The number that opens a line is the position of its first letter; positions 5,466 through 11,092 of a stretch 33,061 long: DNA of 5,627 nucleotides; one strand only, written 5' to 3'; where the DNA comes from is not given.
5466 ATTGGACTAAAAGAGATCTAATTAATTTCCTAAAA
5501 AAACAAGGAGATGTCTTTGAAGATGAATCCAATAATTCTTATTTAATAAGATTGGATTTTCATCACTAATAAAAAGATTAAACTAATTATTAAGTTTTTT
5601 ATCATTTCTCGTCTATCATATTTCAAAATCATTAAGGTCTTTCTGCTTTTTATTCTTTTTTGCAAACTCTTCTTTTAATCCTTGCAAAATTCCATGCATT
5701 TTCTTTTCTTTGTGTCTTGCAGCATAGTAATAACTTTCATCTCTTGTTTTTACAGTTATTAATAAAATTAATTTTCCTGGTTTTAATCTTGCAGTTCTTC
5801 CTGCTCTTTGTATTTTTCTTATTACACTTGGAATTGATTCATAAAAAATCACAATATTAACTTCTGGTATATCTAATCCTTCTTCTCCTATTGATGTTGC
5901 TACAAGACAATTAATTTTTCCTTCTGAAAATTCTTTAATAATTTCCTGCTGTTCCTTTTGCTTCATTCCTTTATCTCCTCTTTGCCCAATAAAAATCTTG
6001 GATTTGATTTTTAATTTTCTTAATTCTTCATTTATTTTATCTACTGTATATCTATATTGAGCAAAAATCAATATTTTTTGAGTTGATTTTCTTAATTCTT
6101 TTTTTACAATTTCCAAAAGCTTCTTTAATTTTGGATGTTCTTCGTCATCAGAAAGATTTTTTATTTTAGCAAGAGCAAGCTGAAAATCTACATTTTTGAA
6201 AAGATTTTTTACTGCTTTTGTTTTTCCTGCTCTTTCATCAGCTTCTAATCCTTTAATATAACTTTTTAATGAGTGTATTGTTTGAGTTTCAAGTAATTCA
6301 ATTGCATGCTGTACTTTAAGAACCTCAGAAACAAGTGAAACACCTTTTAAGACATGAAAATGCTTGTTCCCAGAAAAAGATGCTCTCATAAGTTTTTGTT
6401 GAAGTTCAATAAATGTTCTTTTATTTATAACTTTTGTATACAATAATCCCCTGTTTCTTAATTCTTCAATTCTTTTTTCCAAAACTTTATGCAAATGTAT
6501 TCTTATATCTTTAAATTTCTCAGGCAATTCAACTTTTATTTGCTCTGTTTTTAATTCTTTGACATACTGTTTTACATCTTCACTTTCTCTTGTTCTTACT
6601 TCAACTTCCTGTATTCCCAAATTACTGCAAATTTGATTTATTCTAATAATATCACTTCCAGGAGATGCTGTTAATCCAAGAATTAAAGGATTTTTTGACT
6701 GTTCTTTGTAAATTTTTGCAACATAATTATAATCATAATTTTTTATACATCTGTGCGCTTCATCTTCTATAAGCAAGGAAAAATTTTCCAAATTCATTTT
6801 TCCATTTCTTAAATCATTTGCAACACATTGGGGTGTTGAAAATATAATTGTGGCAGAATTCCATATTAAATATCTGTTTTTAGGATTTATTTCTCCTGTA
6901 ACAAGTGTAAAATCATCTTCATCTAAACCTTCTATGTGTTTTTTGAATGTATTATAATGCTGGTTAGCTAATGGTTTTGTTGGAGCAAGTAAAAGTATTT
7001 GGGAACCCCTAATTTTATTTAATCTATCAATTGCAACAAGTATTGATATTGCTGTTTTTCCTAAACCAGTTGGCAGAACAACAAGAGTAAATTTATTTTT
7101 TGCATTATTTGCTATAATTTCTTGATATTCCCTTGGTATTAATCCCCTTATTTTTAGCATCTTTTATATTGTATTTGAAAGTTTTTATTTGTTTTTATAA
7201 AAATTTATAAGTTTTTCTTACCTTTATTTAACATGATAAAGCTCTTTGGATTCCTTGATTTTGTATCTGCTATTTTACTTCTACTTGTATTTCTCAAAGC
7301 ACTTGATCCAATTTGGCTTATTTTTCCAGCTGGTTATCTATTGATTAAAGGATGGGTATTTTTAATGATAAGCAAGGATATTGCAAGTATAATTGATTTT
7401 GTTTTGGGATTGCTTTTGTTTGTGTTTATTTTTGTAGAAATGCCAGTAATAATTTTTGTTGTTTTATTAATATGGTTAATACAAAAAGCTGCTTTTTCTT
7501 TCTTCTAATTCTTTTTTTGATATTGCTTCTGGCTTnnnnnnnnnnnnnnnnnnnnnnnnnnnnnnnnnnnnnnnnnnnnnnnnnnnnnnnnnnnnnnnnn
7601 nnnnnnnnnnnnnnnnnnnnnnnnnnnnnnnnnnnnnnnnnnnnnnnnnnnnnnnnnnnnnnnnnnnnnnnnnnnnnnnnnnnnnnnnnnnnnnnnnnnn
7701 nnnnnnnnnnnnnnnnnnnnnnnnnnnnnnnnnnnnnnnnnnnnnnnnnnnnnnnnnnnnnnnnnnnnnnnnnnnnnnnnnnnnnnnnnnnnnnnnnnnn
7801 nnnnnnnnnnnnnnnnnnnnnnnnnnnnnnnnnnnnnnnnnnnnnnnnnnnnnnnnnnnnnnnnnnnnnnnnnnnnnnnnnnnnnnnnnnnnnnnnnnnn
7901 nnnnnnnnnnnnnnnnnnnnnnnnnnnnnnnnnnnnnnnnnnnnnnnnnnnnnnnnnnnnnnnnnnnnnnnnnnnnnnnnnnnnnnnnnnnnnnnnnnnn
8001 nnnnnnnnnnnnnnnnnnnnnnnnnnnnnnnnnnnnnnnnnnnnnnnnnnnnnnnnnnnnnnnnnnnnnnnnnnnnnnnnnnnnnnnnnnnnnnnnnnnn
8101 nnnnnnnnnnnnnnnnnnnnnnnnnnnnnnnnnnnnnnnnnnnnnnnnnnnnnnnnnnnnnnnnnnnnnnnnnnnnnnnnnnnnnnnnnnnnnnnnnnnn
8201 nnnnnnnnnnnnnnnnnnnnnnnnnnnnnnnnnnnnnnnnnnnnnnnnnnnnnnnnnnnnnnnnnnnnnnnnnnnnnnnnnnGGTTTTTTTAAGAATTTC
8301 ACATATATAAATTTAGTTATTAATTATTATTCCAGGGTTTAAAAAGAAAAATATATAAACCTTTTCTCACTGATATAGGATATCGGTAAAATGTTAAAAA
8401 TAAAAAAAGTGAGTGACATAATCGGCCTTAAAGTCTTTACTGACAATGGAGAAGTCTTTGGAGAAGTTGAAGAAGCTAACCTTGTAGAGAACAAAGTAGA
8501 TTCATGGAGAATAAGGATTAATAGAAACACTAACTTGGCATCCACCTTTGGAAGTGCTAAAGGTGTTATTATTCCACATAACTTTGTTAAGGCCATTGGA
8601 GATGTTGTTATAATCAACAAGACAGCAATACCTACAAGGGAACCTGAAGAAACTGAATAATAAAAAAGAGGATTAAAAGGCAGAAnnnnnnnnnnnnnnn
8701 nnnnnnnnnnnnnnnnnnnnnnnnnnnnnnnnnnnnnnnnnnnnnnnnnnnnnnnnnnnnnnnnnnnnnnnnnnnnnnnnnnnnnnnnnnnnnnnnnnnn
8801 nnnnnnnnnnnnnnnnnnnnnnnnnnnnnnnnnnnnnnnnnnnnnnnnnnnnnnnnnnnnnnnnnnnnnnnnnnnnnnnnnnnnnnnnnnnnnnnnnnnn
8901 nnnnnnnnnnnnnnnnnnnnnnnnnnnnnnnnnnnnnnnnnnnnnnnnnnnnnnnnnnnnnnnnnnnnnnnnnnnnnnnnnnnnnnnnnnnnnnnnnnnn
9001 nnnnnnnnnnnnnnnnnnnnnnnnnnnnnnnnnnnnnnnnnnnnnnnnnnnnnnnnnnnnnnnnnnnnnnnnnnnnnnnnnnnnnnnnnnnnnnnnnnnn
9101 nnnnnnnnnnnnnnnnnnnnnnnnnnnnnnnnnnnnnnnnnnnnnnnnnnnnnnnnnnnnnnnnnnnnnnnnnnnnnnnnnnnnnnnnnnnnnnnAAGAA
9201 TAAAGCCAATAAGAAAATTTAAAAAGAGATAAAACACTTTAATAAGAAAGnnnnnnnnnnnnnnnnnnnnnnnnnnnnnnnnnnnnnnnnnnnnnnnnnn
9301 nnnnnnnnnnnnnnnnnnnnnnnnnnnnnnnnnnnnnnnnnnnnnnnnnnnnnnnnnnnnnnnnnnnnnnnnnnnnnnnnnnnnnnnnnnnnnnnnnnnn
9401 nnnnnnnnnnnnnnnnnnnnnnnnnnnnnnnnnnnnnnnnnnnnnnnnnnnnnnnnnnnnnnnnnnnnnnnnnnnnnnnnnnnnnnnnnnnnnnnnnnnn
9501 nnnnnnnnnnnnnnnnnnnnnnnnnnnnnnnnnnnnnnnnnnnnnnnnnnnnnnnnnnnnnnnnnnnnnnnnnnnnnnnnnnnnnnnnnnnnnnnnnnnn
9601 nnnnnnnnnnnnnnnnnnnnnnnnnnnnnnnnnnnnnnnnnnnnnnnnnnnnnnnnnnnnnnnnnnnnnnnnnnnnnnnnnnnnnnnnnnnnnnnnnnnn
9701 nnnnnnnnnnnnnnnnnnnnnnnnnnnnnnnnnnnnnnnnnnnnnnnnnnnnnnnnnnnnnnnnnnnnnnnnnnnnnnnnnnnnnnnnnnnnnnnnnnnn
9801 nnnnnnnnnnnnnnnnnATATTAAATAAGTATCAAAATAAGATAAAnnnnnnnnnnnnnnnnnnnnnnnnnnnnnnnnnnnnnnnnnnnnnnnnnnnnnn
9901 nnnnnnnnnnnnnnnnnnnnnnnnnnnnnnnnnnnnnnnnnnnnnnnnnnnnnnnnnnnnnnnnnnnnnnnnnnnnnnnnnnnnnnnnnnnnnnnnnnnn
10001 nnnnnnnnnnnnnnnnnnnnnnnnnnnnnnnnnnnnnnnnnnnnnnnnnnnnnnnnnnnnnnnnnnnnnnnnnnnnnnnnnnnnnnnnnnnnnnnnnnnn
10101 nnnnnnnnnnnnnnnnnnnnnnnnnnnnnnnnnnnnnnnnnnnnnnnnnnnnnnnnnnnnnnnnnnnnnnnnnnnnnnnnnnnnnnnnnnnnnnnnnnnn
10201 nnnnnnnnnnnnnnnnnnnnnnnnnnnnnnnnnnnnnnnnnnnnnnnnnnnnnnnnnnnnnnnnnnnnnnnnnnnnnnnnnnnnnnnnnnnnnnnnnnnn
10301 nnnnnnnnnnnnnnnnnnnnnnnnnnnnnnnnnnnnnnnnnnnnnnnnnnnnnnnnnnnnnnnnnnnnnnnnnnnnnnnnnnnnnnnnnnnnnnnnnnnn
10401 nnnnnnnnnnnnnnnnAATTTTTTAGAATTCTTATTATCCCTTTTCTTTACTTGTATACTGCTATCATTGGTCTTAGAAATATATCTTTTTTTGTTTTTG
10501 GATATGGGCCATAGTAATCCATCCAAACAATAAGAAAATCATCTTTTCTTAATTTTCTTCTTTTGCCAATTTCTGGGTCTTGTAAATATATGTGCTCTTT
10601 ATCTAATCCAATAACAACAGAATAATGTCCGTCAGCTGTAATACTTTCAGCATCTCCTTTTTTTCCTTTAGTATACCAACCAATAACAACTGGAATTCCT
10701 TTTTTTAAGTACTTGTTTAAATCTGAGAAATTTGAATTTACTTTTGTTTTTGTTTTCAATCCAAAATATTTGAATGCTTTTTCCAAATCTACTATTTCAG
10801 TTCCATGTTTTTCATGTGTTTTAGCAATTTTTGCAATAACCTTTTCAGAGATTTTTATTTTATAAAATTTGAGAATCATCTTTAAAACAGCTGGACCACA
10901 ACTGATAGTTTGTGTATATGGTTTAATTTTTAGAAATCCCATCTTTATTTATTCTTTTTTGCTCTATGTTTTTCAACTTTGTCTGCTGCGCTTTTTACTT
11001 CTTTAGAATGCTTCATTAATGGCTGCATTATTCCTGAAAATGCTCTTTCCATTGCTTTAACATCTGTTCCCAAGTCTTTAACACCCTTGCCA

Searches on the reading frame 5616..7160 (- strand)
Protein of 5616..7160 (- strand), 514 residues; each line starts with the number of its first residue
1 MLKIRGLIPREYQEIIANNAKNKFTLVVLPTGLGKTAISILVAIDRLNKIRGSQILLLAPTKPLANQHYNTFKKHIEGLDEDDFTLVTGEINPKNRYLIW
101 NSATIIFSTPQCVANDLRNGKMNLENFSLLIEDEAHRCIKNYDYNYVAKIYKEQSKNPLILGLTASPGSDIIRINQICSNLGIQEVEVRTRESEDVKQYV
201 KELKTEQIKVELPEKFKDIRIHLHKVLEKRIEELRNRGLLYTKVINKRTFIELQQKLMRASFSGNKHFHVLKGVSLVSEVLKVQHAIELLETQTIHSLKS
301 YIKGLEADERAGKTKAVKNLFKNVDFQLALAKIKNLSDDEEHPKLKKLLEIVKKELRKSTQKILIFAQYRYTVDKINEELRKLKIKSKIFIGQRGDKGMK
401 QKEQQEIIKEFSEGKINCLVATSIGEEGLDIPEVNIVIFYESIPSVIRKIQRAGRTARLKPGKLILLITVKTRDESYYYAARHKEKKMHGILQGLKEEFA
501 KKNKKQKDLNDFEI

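Call 11: search_protein_families(library=pfam, proteins=[window:5616-7160:-], max_evalue=0.01)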
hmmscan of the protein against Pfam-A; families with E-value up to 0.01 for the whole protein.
window:5616-7160:- (514 aa): 9 families
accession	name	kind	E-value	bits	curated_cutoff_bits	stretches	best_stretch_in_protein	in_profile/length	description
PF00271.37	Helicase_C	-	1.1e-25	90.5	23.5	1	344-459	2-109/110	Helicase conserved C-terminal domain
PF00270.35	DEAD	-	1.4e-25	90.4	26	1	13-171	4-164/167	DEAD/DEAH box helicase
PF04851.21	ResIII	-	2.8e-22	79.8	22.5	1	9-167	4-162/164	Type III restriction enzyme, res subunit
PF21210.2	RNA_helicase_helical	-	9.6e-16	58.3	27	1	225-327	2-104/108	Putative ATP-dependent RNA helicase, helical bundle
PF16203.11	ERCC3_RAD25_C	-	1.1e-06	28.6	27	1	358-462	58-154/248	ERCC3/RAD25/XPB C-terminal helicase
PF18766.7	SWI2_SNF2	-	0.00033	20.8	26.7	1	23-167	19-155/221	SWI2/SNF2 ATPase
PF22590.2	Cas3-like_C_2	-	0.0018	19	27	1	389-458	33-103/106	CRISPR-associated nuclease/helicase Cas3, C-terminal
PF02562.22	PhoH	-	0.0028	17.6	27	1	14-61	11-58/205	PhoH-like protein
PF13307.12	Helicase_C_2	-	0.0045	17.5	25.3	0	357-433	6-82/170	Helicase C-terminal domain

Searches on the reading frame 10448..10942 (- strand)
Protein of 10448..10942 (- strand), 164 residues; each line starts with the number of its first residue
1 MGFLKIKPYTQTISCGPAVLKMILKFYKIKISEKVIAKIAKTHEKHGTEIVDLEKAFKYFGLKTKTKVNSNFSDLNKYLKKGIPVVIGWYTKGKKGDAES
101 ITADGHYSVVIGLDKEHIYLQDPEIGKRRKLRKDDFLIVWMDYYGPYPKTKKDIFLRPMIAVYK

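Call 47: search_protein_families(library=pfam, proteins=[window:10448-10942:-], max_evalue=0.001)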
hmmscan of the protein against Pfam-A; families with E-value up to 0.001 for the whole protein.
window:10448-10942:- (164 aa): 3 families
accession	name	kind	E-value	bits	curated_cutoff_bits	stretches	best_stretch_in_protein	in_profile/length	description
PF03412.21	Peptidase_C39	-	4.1e-16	59.5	22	1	10-141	8-122/133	Peptidase C39 family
PF13529.12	Peptidase_C39_2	-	7.2e-15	56.2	24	1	5-123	2-142/143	Peptidase_C39 like family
PF12385.14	Peptidase_C70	-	3.7e-09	37.1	19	1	10-130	15-130/141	Papain-like cysteine protease AvrRpt2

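Call 70: search_protein_families(library=ncbifam, proteins=[window:10448-10942:-], max_evalue=0.001)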
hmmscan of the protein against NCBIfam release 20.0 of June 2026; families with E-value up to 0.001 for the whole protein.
window:10448-10942:- (164 aa): 5 families
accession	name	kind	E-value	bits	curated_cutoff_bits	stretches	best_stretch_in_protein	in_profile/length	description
TIGR01193.1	bacteriocin_ABC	subfamily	5.6e-10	38.4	523.85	1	14-141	6-122/708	peptide cleavage/export ABC transporter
NF045998.1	cleave_ABC_plasm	equivalog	1.2e-06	27.1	500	1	15-142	8-123/673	Mbov_0121 family peptidase domain-containing ABC transporter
TIGR03796.1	NHLM_micro_ABC1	equivalog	7.8e-06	24.4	853.3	1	13-129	11-109/710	NHLP family bacteriocin export ABC transporter peptidase/permease/ATPase subunit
NF033920.0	C39_PA2778_fam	equivalog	2.5e-05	23.8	150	1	11-120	11-115/255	PA2778 family cysteine peptidase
NF058616.2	C39_FapD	equivalog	0.00081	18.7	330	0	12-140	51-171/224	fibril amyloid maturation endopeptidase FapD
